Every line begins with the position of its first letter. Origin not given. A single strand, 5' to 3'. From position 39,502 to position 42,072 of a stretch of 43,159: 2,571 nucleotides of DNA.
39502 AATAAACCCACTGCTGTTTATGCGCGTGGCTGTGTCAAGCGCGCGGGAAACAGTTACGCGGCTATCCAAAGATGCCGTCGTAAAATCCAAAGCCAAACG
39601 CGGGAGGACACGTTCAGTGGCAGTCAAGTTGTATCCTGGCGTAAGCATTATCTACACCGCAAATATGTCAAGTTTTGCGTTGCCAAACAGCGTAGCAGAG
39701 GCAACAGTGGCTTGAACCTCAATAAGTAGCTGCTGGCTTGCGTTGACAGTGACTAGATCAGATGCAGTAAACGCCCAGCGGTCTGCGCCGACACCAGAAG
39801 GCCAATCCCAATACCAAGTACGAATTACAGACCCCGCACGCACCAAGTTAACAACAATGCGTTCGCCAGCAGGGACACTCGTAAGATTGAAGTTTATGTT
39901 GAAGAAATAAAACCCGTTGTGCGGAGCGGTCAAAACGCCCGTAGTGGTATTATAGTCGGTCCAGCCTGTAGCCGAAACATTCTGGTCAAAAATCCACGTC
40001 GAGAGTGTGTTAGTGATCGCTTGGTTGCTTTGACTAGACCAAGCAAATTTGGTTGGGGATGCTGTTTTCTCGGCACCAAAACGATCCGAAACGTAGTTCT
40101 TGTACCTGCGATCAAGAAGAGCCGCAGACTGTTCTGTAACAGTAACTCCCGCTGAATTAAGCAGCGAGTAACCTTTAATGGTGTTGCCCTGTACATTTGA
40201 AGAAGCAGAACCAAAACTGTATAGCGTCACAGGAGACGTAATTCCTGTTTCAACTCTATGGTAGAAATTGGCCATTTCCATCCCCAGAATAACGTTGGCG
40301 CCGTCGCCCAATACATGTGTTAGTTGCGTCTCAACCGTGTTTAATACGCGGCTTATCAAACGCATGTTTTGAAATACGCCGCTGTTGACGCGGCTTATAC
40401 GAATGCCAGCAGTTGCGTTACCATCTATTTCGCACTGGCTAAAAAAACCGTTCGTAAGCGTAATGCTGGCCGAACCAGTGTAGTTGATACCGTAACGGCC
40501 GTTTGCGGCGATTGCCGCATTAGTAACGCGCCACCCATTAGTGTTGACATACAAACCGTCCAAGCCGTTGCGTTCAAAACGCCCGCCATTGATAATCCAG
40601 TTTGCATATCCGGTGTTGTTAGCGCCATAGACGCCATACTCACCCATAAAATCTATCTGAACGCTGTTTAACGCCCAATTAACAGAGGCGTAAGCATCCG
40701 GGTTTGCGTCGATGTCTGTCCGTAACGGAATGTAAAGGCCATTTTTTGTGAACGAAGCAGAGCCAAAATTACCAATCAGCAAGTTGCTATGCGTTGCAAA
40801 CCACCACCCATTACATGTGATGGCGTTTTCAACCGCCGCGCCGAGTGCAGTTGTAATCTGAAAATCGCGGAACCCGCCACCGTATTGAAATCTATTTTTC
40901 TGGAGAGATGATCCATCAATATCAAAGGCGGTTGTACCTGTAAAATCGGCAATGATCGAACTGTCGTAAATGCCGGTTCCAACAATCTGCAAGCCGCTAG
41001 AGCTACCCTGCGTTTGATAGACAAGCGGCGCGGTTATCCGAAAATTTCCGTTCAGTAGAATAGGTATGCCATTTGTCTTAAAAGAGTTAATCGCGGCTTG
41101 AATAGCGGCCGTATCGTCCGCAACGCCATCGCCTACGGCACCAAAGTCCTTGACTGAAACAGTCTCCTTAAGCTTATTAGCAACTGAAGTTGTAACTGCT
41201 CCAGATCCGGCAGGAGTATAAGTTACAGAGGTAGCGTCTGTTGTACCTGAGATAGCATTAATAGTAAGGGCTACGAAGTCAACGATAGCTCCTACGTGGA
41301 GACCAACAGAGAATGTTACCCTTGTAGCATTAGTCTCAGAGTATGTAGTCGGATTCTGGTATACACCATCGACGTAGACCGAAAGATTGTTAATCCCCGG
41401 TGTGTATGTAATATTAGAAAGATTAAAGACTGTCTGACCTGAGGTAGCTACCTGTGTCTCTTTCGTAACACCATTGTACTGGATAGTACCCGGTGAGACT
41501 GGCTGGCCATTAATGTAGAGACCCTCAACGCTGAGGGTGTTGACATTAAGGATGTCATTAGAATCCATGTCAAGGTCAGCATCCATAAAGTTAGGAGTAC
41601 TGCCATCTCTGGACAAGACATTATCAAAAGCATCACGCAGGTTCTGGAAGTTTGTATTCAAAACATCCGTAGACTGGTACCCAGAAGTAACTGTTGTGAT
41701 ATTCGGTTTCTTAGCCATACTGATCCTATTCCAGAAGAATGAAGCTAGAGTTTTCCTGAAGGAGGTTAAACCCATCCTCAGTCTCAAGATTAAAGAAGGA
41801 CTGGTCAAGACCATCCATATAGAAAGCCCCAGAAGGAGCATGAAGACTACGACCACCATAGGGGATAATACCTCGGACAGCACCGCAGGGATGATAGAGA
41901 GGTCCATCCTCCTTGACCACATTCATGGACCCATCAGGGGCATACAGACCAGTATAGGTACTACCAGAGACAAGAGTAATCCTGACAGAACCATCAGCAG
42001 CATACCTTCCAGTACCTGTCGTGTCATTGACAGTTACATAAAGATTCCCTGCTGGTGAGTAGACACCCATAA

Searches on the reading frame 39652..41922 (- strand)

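Call 9: search_protein_families(library=phrogs, max_evalue=0.001, proteins=[window:39652-41922:-])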
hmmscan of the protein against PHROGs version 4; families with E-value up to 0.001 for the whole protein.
window:39652-41922:- (756 aa): 12 families
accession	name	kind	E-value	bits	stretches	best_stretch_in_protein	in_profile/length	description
phrog_14558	-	tail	2.4e-12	47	1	228-292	78-142/740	tail spike protein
phrog_13893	-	tail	1.1e-10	41.5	1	222-284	166-227/648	tail protein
phrog_18522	-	tail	1.7e-09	37.6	1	65-381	18-292/612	tail protein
phrog_20231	-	tail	4.4e-09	36.4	1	240-331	159-252/691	tail protein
phrog_2234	-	tail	5.2e-07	29.7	1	187-299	111-232/757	tail spike protein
phrog_7458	-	tail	1.2e-06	28.1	1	244-290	111-159/732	tail spike protein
phrog_18671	-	unknown function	4.3e-06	27.8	1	76-130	7-60/197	-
phrog_1171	-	tail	9.6e-06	25.3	1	177-333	166-285/954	tail spike protein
phrog_17212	-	connector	6.5e-05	22.6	1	249-300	137-189/631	pre-neck appendage protein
phrog_15750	-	unknown function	9.6e-05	23.6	1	615-692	23-98/168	-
phrog_8280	-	tail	0.0001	23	1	225-465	119-295/632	tail spike protein with colonic acid degradation activity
phrog_27055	-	unknown function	0.00084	20.7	0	214-279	84-145/147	-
